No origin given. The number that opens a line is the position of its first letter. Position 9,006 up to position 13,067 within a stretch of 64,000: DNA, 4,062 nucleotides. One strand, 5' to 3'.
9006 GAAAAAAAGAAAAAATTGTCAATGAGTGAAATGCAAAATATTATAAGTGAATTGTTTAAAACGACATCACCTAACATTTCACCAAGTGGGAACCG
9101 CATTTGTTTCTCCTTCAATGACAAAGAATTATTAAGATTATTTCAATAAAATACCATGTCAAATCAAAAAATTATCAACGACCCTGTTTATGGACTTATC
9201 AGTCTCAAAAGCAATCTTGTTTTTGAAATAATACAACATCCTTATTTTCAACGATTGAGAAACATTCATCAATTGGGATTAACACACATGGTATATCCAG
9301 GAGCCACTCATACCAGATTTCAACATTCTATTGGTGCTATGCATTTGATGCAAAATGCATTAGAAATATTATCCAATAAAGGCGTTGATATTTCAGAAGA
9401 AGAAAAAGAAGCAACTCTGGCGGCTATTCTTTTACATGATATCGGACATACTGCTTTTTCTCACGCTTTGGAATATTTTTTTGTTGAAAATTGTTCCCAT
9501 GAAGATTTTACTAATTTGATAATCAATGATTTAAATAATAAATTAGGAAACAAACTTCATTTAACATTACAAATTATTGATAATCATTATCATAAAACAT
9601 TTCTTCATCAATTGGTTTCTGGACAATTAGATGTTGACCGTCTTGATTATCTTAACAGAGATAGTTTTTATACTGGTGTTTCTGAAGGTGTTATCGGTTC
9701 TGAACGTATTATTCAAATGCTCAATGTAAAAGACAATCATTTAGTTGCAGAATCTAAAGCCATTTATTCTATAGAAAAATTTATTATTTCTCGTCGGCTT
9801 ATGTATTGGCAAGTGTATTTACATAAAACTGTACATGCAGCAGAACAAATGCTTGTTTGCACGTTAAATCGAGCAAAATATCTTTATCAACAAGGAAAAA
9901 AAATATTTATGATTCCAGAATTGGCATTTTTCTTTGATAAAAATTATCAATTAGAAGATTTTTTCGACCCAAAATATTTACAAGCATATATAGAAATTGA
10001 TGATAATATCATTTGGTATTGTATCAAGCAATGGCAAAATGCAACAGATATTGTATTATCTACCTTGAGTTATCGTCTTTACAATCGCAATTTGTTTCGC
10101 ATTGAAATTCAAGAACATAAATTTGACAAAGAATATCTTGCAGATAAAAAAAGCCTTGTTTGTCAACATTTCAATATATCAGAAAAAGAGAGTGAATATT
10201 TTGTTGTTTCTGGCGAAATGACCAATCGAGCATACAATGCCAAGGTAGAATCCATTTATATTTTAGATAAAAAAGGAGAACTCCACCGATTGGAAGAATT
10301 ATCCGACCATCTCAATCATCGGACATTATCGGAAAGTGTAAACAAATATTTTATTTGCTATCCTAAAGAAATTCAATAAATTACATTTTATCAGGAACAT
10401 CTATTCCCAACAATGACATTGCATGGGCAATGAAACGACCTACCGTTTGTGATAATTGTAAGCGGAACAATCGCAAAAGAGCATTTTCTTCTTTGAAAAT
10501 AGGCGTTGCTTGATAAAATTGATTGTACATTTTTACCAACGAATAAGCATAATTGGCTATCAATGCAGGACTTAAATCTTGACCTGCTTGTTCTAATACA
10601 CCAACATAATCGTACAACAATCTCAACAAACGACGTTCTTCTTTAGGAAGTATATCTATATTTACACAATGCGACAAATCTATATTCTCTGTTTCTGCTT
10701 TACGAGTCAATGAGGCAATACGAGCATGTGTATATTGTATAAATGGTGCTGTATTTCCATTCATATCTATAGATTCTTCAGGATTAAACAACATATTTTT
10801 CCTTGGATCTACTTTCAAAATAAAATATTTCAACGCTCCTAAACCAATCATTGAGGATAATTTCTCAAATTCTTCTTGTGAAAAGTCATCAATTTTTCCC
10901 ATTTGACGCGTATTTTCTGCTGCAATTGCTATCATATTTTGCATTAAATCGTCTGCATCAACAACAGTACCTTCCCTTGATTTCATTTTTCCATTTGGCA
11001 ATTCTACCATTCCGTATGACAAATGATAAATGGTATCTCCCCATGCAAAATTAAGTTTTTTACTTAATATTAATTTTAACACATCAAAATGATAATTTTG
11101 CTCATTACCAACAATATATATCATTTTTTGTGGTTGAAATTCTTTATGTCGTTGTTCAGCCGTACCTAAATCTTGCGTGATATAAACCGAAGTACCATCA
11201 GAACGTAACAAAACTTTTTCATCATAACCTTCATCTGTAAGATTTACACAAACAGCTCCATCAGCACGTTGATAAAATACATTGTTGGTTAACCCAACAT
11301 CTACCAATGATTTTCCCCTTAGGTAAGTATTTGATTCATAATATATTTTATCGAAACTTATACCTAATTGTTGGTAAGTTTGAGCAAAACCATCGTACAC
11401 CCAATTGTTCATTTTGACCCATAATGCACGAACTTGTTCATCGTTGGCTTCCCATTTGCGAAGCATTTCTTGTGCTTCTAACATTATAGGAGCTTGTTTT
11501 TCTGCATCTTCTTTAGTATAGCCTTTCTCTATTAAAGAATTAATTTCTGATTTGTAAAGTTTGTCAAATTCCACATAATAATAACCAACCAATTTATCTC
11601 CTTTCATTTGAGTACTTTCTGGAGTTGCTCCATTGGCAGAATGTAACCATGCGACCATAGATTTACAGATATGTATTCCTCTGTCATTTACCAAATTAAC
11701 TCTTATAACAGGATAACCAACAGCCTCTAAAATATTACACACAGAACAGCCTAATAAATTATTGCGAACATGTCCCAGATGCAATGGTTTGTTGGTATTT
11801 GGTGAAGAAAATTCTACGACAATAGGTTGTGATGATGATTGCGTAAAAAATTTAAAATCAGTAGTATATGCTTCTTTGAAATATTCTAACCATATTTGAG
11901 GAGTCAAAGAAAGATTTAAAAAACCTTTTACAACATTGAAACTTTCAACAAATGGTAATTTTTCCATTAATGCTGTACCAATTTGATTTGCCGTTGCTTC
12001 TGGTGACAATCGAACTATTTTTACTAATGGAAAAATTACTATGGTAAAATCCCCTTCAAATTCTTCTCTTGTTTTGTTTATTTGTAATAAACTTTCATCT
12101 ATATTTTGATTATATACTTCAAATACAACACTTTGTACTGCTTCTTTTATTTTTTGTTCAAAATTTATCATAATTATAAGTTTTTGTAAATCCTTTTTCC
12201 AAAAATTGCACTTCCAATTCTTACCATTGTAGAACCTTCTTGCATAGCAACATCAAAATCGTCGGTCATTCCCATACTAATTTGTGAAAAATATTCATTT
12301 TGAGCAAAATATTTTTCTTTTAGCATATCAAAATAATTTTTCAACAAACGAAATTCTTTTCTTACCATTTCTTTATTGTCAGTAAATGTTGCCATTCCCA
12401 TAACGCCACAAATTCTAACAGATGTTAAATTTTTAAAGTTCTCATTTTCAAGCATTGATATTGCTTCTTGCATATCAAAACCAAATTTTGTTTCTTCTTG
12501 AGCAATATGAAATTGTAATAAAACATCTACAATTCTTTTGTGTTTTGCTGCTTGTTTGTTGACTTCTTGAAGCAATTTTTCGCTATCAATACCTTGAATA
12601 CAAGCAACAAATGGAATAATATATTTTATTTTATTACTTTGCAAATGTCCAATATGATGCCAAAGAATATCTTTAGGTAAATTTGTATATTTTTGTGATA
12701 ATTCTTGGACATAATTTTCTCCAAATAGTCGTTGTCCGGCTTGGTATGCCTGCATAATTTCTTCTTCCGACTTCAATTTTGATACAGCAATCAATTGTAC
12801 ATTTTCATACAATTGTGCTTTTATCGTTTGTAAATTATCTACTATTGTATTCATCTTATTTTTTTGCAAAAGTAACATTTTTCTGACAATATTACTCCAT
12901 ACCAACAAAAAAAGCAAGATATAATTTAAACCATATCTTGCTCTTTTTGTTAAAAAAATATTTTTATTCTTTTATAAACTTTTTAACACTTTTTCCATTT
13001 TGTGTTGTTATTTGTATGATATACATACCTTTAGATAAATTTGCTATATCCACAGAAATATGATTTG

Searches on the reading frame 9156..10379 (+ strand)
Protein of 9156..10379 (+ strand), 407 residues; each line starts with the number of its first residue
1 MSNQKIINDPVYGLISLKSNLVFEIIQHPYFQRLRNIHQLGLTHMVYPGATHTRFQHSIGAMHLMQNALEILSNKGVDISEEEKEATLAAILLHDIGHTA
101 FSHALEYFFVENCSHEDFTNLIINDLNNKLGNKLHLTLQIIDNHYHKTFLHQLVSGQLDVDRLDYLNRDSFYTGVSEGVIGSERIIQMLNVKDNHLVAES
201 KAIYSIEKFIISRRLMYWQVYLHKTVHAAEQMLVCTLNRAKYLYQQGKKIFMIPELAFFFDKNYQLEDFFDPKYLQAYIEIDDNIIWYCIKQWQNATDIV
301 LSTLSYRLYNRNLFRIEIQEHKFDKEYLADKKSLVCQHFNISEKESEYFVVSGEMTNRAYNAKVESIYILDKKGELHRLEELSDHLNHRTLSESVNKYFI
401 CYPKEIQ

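Call 70: search_protein_families(library=pfam, proteins=[window:9156-10379:+], max_evalue=0.00001)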
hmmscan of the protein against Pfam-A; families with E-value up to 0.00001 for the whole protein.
window:9156-10379:+ (407 aa): 2 families
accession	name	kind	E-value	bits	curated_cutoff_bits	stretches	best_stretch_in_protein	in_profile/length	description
PF19276.4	HD_assoc_2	-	7.2e-09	35.8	23.1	1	182-238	3-59/222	HD associated region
PF01966.28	HD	-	1.7e-08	35.2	22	1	54-167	1-114/116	HD domain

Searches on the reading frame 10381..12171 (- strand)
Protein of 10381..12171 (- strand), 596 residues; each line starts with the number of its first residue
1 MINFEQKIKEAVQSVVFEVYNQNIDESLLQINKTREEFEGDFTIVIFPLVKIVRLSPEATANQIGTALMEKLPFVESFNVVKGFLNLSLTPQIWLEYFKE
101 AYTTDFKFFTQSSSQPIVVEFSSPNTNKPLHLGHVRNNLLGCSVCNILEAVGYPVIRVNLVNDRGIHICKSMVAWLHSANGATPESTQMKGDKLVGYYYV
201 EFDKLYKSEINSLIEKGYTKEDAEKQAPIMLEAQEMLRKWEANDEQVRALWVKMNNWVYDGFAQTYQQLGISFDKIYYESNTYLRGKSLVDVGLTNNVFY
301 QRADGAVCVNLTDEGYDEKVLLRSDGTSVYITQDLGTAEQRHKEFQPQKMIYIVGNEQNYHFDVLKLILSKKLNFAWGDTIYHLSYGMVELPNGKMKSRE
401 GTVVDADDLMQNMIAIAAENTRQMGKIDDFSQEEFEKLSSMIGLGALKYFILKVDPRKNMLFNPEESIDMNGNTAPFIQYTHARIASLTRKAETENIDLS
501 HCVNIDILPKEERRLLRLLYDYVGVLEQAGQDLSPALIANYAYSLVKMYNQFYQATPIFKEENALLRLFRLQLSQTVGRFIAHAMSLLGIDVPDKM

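Call 70: search_protein_families(library=pfam, proteins=[window:10381-12171:-], max_evalue=0.00001)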
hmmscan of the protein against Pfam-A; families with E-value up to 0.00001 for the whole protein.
window:10381-12171:- (596 aa): 3 families
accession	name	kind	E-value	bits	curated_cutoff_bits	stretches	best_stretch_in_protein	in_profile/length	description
PF00750.26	tRNA-synt_1d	-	1.9e-45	155.8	23.3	1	111-462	16-347/349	tRNA synthetases class I (R), catalytic domain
PF05746.21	DALR_1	-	6.3e-27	94.4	22.3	1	478-596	1-117/117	DALR anticodon binding domain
PF03485.21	Arg_tRNA_synt_N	-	1.6e-06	29.1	21.5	1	5-89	4-85/85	Arginyl tRNA synthetase N terminal domain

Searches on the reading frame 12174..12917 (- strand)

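Call 70: search_protein_families(library=pfam, proteins=[window:12174-12917:-], max_evalue=0.00001)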
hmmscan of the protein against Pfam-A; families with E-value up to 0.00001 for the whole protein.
window:12174-12917:- (247 aa): 1 family
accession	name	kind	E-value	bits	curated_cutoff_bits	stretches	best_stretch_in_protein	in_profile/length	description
PF01168.26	Ala_racemase_N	-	1.3e-15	58.2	24.1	1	23-241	4-218/220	Alanine racemase, N-terminal domain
